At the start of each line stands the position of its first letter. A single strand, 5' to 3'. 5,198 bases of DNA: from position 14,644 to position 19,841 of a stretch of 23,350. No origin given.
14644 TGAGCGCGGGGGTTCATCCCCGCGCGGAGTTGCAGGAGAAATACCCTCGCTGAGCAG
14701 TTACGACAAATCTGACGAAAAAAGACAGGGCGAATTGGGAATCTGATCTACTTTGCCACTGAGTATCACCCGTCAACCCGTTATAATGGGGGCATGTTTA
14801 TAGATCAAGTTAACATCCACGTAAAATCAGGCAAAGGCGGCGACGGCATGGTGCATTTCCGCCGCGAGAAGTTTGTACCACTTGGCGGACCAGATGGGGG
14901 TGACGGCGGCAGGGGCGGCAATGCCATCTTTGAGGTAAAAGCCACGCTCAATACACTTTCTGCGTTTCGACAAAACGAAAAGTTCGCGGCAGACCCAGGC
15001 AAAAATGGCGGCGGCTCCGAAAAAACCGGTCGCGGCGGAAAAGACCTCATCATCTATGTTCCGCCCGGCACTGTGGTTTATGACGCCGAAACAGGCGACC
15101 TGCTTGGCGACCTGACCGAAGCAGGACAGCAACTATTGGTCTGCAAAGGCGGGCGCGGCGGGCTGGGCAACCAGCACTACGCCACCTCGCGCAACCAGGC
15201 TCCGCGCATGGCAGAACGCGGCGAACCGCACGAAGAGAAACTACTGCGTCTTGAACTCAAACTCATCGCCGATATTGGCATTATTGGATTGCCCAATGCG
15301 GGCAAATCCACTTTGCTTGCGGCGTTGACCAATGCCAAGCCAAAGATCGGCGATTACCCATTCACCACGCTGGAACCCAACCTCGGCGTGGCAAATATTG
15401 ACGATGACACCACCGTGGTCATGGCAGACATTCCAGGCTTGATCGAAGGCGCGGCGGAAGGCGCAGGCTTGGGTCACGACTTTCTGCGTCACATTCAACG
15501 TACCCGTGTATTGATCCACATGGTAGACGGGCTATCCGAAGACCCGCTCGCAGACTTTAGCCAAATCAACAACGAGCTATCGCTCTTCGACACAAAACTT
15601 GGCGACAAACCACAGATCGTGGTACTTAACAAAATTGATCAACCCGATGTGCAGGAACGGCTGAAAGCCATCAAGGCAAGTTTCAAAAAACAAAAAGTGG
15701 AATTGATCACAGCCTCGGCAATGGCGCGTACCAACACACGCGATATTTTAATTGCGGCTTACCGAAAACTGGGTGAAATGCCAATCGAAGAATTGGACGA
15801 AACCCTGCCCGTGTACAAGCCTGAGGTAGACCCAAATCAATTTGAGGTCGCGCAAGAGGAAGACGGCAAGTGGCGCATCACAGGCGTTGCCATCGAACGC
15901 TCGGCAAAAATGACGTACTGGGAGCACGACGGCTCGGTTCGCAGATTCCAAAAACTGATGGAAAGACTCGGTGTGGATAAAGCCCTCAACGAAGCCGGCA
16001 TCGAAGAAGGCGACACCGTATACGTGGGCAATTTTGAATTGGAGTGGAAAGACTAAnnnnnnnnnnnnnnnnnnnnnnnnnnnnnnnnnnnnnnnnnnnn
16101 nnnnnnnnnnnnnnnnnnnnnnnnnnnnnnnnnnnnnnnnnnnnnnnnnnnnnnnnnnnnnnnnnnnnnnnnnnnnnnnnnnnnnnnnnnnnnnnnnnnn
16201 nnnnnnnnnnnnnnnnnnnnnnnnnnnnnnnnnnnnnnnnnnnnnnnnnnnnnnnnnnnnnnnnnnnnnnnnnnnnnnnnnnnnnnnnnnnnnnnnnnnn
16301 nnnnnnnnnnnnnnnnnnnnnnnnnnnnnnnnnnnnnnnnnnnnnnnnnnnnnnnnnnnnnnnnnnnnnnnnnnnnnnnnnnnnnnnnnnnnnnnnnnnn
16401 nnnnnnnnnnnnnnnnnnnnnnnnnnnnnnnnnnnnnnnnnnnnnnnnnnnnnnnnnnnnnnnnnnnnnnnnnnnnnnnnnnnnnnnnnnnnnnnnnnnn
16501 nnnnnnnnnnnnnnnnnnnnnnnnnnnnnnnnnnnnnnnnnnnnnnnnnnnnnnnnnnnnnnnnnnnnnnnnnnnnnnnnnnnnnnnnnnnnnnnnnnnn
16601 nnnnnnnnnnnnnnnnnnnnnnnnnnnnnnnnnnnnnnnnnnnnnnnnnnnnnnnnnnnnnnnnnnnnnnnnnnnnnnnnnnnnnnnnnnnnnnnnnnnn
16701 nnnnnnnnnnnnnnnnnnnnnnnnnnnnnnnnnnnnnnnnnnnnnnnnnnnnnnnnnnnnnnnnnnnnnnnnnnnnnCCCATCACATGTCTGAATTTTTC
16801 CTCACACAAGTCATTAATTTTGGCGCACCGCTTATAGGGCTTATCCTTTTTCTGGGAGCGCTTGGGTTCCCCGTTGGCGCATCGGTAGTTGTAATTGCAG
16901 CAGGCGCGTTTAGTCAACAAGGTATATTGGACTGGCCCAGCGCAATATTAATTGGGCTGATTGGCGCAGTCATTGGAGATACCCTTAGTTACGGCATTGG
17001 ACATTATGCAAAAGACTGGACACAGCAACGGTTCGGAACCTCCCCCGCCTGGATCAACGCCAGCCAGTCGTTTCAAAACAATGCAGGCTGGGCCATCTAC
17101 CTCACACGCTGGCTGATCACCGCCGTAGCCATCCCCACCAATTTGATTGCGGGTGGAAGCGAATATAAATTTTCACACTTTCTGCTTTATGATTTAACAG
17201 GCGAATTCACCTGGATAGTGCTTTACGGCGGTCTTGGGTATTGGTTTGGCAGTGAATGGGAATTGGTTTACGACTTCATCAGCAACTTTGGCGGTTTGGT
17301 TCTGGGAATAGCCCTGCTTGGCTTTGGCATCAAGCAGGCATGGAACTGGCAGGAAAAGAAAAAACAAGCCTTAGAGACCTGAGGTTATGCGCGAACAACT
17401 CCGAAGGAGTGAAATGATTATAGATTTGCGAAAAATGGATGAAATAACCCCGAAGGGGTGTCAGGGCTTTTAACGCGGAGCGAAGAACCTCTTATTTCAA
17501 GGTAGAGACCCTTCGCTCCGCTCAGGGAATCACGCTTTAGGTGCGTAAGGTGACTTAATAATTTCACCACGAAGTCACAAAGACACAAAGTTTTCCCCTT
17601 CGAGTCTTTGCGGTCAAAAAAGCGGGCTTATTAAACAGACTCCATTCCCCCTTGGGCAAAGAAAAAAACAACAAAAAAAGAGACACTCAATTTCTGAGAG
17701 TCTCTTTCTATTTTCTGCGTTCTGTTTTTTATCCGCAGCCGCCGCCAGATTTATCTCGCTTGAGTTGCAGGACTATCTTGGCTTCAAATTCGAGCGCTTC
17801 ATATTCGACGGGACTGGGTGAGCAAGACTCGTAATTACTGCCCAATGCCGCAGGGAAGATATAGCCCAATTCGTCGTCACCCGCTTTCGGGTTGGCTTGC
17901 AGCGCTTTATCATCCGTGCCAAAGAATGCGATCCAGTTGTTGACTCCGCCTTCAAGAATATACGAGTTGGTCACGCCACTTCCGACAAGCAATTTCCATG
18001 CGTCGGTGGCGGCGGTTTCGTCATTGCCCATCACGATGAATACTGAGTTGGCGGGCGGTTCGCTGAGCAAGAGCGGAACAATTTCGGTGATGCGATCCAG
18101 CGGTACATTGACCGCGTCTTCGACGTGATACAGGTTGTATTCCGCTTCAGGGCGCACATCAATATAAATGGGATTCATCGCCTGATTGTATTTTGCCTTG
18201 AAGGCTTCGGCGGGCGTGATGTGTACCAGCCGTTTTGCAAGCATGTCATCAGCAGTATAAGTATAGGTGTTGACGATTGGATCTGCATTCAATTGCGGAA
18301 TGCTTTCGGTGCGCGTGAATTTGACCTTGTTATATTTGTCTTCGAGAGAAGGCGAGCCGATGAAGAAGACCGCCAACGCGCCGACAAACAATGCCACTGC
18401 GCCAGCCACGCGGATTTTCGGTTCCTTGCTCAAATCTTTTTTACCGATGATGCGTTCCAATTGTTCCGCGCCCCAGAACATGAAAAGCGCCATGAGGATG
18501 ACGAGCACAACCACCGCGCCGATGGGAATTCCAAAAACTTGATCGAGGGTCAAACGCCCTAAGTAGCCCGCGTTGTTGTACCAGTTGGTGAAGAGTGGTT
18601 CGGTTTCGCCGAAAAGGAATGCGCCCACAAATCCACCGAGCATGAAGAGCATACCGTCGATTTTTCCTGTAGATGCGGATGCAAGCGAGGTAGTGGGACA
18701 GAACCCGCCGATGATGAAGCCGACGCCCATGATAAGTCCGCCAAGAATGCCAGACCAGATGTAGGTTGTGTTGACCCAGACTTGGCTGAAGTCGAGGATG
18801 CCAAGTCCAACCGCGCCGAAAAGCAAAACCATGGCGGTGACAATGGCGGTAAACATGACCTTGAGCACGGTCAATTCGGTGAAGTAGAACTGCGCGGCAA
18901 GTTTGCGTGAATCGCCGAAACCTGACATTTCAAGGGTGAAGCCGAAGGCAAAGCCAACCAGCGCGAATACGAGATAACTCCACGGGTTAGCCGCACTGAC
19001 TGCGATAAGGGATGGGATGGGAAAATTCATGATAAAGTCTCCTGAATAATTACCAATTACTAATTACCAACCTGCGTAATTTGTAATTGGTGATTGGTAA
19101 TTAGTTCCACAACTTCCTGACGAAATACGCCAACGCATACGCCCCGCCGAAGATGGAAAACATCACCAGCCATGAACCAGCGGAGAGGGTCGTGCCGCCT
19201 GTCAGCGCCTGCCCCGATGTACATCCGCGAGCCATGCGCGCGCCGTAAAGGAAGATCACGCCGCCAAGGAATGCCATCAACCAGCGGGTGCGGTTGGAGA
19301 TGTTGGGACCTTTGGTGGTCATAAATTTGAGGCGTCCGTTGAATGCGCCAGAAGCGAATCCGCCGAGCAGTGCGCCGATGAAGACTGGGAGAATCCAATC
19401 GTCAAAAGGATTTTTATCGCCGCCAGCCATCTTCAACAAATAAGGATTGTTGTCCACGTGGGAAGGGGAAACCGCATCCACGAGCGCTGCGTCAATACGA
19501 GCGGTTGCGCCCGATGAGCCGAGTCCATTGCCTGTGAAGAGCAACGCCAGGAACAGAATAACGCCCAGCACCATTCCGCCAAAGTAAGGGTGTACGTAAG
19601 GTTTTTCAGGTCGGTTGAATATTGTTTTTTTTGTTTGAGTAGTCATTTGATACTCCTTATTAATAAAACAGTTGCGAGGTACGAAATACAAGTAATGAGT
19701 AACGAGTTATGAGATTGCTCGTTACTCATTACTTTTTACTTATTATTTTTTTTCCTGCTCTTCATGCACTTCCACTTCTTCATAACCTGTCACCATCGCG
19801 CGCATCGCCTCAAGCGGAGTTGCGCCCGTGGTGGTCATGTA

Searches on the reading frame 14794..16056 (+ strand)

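Call 76: search_protein_families(library=pfam, proteins=[window:14794-16056:+], max_evalue=0.00001)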
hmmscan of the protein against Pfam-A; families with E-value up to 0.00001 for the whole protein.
window:14794-16056:+ (420 aa): 5 families
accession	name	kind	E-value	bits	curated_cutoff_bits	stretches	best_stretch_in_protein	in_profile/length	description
PF01018.28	GTP1_OBG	-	8.7e-60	201.3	27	1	3-157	1-155/155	GTP1/OBG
PF01926.29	MMR_HSR1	-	8.1e-27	94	21.9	1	161-280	2-113/113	50S ribosome-binding GTPase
PF09269.16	DUF1967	-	3.6e-22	78.6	27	1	350-418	1-70/70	Domain of unknown function (DUF1967)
PF02421.24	FeoB_N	-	2.4e-11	43.8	27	1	161-318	3-152/156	Ferrous iron transport protein B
PF00009.33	GTP_EFTU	-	7.2e-06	26.2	26.5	0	272-322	122-182/188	Elongation factor Tu GTP binding domain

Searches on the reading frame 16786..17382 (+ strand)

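Call 76: search_protein_families(library=pfam, proteins=[window:16786-17382:+], max_evalue=0.00001)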
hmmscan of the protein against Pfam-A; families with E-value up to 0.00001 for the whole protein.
window:16786-17382:+ (198 aa): 1 family
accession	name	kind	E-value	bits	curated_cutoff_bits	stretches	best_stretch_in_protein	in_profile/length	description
PF09335.16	VTT_dom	-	4.8e-16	59.8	33.9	1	32-152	3-122/123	VTT domain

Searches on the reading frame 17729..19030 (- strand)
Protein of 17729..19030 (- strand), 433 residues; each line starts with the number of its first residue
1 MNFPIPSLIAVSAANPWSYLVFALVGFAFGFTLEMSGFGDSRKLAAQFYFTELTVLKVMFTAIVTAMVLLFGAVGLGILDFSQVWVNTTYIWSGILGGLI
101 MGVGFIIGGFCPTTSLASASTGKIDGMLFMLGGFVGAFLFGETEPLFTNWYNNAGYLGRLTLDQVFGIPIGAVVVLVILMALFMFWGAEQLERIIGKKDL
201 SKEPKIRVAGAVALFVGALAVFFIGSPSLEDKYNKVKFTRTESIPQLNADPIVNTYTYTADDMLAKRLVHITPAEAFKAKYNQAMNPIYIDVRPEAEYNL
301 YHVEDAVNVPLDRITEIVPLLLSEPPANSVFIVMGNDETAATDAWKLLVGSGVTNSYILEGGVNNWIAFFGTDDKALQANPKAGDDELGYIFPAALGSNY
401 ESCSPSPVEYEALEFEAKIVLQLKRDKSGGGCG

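Call 6: search_protein_families(library=pfam, proteins=[window:17729-19030:-], max_evalue=0.1)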
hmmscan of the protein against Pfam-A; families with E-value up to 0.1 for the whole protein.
window:17729-19030:- (433 aa): 3 families
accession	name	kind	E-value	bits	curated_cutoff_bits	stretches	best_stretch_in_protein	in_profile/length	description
PF04143.19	Sulf_transp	-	4.1e-15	56.6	27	1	45-221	11-186/310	Sulphur transport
PF00581.25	Rhodanese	-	1.6e-11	45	22.2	1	286-368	13-101/102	Rhodanese-like domain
PF20398.3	DUF6691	-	0.00035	21.3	27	1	23-141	7-131/142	Family of unknown function (DUF6691)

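Call 7: search_protein_families(library=ncbifam, proteins=[window:17729-19030:-], max_evalue=0.1)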
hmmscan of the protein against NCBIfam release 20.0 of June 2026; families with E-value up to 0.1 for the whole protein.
window:17729-19030:- (433 aa): 8 families
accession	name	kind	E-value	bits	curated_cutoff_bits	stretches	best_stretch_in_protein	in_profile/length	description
NF005902.0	PRK07878.1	equivalog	0.00015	20.8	647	1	228-369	244-384/392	adenylyltransferase/sulfurtransferase MoeZ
TIGR04112.1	seleno_YedE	equivalog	0.00022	20.5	200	1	24-139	190-304/337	YedE family putative selenium transporter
NF001195.0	PRK00162.1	equivalog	0.0031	17.8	102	1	270-370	6-100/108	thiosulfate sulfurtransferase GlpE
NF033796.1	selen_YedE_FdhT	exception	0.0036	16.5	350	1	21-186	218-376/387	selenium metabolism membrane protein YedE/FdhT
NF007627.0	PRK10287.1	equivalog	0.011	15.9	102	1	288-357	22-89/104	thiosulfate sulfurtransferase PspE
TIGR02981.1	phageshock_pspE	exception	0.013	15.8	126.3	1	288-357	20-87/101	thiosulfate sulfurtransferase PspE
NF006444.0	PRK08762.1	equivalog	0.038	12.6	449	1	267-367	13-108/387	molybdopterin-synthase adenylyltransferase MoeB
NF008750.0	PRK11784.1-2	equivalog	0.044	12.9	241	1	280-311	10-40/346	tRNA 2-selenouridine(34) synthase MnmH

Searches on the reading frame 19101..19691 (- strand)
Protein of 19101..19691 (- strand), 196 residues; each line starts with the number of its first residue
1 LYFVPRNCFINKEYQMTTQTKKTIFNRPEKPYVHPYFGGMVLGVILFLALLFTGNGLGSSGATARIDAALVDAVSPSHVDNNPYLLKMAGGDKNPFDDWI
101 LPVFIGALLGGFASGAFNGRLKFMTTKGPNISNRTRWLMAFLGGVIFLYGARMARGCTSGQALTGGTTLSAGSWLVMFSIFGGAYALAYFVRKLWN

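Call 6: search_protein_families(library=pfam, proteins=[window:19101-19691:-], max_evalue=0.1)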
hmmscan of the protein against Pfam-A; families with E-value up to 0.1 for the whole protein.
window:19101-19691:- (196 aa): 1 family
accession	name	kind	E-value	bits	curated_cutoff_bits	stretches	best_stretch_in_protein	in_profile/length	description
PF04143.19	Sulf_transp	-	1.6e-20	74.4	27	1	16-185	159-309/310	Sulphur transport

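Call 7: search_protein_families(library=ncbifam, proteins=[window:19101-19691:-], max_evalue=0.1)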
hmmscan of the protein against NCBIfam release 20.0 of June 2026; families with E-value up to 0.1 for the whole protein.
window:19101-19691:- (196 aa): 3 families
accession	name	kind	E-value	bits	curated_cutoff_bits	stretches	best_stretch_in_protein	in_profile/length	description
NF033796.1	selen_YedE_FdhT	exception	2.3e-07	30.3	350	1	84-188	57-155/387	selenium metabolism membrane protein YedE/FdhT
NF052577.1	ThSTportTsuASprch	equivalog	1.8e-06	27.5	400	1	98-191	239-327/330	thiosulfate transporter TsuA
NF041049.1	thio_trans_TsuA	exception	0.00074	18.7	645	1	34-191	198-335/348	thiosulfate utilization transporter TsuA/YeeE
